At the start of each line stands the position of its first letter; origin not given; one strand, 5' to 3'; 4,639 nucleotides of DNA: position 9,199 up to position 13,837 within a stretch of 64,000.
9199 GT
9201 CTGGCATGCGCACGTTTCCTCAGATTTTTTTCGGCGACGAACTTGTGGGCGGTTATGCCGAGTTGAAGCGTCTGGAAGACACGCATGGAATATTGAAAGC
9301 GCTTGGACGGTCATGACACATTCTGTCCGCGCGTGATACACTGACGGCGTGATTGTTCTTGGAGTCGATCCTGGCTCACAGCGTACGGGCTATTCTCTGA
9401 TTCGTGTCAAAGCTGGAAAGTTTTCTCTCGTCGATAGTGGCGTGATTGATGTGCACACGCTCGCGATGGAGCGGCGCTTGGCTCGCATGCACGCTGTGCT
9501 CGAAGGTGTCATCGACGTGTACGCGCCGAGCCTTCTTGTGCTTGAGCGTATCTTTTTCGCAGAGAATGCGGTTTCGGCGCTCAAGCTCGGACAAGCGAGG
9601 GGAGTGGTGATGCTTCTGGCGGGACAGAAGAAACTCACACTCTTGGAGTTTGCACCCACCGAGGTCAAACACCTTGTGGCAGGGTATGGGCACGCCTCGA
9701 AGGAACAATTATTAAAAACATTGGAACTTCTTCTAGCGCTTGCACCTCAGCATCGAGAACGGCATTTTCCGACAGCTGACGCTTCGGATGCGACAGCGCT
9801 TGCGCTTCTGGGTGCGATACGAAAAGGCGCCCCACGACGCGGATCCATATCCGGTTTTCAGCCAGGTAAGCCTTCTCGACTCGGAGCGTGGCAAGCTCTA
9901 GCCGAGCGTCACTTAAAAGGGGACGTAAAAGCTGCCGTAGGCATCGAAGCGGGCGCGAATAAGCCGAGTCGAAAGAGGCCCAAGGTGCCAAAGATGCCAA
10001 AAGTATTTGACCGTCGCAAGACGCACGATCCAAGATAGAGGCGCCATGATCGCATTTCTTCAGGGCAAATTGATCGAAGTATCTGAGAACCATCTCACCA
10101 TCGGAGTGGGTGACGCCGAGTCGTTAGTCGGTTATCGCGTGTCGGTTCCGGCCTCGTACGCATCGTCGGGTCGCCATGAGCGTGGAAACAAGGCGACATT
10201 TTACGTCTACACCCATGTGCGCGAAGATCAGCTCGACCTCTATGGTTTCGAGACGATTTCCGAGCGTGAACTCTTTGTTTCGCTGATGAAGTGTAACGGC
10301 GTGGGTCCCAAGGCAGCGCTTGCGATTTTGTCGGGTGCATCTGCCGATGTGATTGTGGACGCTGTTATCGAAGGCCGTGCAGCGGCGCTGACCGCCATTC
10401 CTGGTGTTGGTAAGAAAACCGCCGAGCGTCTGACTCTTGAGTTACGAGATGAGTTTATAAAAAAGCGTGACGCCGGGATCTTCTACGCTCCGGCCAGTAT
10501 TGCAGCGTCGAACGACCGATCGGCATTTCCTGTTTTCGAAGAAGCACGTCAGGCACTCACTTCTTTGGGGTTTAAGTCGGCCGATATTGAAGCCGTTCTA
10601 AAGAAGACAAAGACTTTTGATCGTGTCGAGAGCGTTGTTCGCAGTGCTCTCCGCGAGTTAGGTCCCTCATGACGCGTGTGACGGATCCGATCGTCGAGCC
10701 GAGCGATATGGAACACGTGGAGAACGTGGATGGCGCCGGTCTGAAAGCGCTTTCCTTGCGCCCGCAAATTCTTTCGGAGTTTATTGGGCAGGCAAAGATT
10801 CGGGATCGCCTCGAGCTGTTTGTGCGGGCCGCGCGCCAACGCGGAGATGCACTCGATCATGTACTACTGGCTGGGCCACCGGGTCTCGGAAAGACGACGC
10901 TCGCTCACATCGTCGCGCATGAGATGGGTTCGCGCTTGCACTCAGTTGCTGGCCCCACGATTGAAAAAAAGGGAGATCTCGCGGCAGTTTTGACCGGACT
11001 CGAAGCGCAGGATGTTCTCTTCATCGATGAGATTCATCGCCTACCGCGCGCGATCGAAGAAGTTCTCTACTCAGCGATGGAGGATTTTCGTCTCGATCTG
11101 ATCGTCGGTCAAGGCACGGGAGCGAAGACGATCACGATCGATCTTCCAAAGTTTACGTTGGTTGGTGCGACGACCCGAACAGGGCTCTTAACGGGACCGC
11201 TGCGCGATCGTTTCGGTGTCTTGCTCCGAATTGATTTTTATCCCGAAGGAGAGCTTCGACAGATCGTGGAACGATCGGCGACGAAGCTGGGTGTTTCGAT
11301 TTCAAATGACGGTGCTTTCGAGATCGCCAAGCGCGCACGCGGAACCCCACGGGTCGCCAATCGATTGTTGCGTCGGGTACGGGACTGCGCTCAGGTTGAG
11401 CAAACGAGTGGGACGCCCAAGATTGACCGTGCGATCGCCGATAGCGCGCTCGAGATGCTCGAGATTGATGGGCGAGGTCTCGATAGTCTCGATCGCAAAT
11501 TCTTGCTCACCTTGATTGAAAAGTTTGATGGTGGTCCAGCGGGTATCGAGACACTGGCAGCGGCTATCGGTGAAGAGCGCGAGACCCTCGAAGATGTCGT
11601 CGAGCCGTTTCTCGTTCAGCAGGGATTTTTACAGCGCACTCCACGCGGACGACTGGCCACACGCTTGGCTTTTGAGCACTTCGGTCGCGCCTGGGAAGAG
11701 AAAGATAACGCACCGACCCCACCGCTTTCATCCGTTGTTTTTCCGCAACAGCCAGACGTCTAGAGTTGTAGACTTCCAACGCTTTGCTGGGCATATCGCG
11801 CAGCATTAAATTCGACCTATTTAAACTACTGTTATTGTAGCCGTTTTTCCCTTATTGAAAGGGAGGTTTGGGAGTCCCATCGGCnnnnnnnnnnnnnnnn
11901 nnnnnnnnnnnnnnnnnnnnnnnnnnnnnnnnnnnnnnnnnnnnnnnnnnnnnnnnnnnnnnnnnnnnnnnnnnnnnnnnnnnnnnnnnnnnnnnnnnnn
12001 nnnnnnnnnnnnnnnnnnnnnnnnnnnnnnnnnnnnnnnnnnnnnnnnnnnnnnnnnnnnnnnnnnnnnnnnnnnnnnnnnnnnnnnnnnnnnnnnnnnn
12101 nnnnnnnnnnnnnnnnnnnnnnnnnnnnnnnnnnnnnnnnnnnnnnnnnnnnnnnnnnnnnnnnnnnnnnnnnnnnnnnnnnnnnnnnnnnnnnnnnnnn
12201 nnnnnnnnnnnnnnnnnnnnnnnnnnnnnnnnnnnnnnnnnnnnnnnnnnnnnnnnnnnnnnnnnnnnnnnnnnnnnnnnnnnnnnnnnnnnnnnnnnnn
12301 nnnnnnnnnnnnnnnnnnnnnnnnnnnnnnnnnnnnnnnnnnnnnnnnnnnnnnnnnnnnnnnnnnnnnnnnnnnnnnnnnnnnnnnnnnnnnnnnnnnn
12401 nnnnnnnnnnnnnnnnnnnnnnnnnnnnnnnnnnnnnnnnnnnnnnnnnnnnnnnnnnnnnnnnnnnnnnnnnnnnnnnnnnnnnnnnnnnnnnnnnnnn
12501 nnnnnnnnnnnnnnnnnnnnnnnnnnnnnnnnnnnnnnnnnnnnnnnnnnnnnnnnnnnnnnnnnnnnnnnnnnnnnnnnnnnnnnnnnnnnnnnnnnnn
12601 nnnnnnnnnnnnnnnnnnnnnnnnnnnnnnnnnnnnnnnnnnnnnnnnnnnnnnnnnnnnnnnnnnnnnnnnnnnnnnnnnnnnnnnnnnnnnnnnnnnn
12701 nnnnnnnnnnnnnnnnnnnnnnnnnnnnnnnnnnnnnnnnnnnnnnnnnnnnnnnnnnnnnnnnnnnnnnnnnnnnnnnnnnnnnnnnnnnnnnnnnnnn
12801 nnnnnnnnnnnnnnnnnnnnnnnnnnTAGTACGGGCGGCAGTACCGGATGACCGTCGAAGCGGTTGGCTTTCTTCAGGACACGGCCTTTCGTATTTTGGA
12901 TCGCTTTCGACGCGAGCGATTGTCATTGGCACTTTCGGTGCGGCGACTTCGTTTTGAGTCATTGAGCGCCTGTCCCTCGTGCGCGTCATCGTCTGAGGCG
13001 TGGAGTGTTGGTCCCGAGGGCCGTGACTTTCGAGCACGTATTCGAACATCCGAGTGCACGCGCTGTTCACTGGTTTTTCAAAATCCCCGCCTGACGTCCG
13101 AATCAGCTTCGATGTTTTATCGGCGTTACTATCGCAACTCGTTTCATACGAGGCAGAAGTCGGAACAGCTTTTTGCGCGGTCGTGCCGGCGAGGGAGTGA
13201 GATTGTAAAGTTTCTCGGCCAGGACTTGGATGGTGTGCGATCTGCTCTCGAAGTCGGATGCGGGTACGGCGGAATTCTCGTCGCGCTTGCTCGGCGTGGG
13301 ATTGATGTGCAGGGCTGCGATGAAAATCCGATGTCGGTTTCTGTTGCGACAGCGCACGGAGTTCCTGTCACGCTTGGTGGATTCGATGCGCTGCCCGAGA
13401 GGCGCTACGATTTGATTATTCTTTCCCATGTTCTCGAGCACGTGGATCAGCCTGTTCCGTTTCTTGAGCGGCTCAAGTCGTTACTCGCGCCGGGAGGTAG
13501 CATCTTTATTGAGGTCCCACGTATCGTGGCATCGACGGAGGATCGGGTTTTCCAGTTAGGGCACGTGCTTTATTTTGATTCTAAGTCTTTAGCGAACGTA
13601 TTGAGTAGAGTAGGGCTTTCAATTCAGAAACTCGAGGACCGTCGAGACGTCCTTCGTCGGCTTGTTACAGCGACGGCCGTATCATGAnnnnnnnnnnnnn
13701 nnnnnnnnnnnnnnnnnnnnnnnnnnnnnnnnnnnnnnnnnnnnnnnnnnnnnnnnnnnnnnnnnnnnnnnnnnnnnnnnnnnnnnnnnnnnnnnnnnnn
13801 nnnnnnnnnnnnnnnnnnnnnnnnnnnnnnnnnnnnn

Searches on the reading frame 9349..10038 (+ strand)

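Call 49: search_protein_families(library=pfam, proteins=[window:9349-10038:+], max_evalue=0.01)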
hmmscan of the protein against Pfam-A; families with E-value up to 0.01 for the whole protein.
window:9349-10038:+ (229 aa): 1 family
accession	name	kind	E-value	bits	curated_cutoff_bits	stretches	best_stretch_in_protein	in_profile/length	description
PF02075.23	RuvC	-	1.7e-37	129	22.2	1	3-153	1-146/148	Crossover junction endodeoxyribonuclease RuvC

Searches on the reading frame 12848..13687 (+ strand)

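Call 5: search_protein_families(library=pfam, proteins=[window:12848-13687:+], max_evalue=0.1)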
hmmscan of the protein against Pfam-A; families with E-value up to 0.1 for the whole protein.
window:12848-13687:+ (279 aa): 9 families
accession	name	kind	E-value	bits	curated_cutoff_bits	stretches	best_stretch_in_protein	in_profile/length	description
PF13489.12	Methyltransf_23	-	8.7e-20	71.5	27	1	117-260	10-162/164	Methyltransferase domain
PF08242.18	Methyltransf_12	-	9.9e-13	49.1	30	1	134-218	1-97/98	Methyltransferase domain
PF08241.18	Methyltransf_11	-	9.9e-13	49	21.2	1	134-221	1-95/95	Methyltransferase domain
PF13649.12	Methyltransf_25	-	1.2e-10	42.4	27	1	134-217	2-97/97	Methyltransferase domain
PF13847.12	Methyltransf_31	-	5.7e-09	36.3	27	1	132-225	6-113/145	Methyltransferase domain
PF07021.18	MetW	-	4.7e-07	30.1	21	1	133-209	17-98/193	Methionine biosynthesis protein MetW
PF05891.18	Methyltransf_PK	-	0.0079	16.2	27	1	183-272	119-209/218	AdoMet dependent proline di-methyltransferase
PF05175.20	MTS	-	0.011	15.8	23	1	130-169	32-73/170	Methyltransferase small domain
PF02353.26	CMAS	-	0.011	15.5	27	1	132-222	65-165/273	Mycolic acid cyclopropane synthetase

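Call 65: search_protein_families(library=ncbifam, proteins=[window:12848-13687:+], max_evalue=0.001)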
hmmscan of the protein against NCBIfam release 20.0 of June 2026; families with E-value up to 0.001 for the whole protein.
window:12848-13687:+ (279 aa): 13 families
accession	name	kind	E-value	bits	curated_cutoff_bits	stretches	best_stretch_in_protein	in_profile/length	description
TIGR01983.1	UbiG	equivalog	5.1e-13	48.9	102.95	1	125-222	46-152/228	bifunctional 2-polyprenyl-6-hydroxyphenol methylase/3-demethylubiquinol 3-O-methyltransferase UbiG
TIGR04345.1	ovoA_Cterm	equivalog_domain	1.2e-08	34.8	170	1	186-225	134-173/242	putative 4-mercaptohistidine N1-methyltransferase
NF045667.1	MTase_DVU1556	equivalog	2e-08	33.9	155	1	132-274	25-177/213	DVU_1556 family methyltransferase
NF043040.1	corrin_prot_MT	hypoth_equivalog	8.4e-08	31.9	180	1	132-221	44-147/216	corrinoid protein-associated methyltransferase CpaM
NF041255.1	mycofact_MftM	equivalog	9.7e-08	31.7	200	1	83-202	101-220/289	mycofactocin oligosaccharide methyltransferase MftM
NF010703.0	PRK14103.1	equivalog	2.2e-06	27.3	320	1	131-234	31-137/256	trans-aconitate 2-methyltransferase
TIGR02081.1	metW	equivalog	1.2e-05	25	189.5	1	132-208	16-97/194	methionine biosynthesis protein MetW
NF011527.0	PRK14968.1-1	equivalog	8.1e-05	22.4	242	0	127-177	32-83/192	putative methyltransferase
NF004851.0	PRK06202.1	equivalog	0.0002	20.8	243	1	128-201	59-144/237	hypothetical protein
NF005109.0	PRK06545.2-1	equivalog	0.0003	20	397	1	130-194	1-62/361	prephenate dehydrogenase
NF008405.0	PRK11207.1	equivalog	0.0007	19.1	218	1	132-166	33-67/198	tellurite resistance methyltransferase TehB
NF001786.0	PRK00517.2-4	equivalog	0.00077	18.7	327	0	120-166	134-180/277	50S ribosomal protein L11 methyltransferase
TIGR00452.1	TIGR00452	equivalog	0.00095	18.1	275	0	173-232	169-229/316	tRNA 5-methoxyuridine(34)/uridine 5-oxyacetic acid(34) synthase CmoB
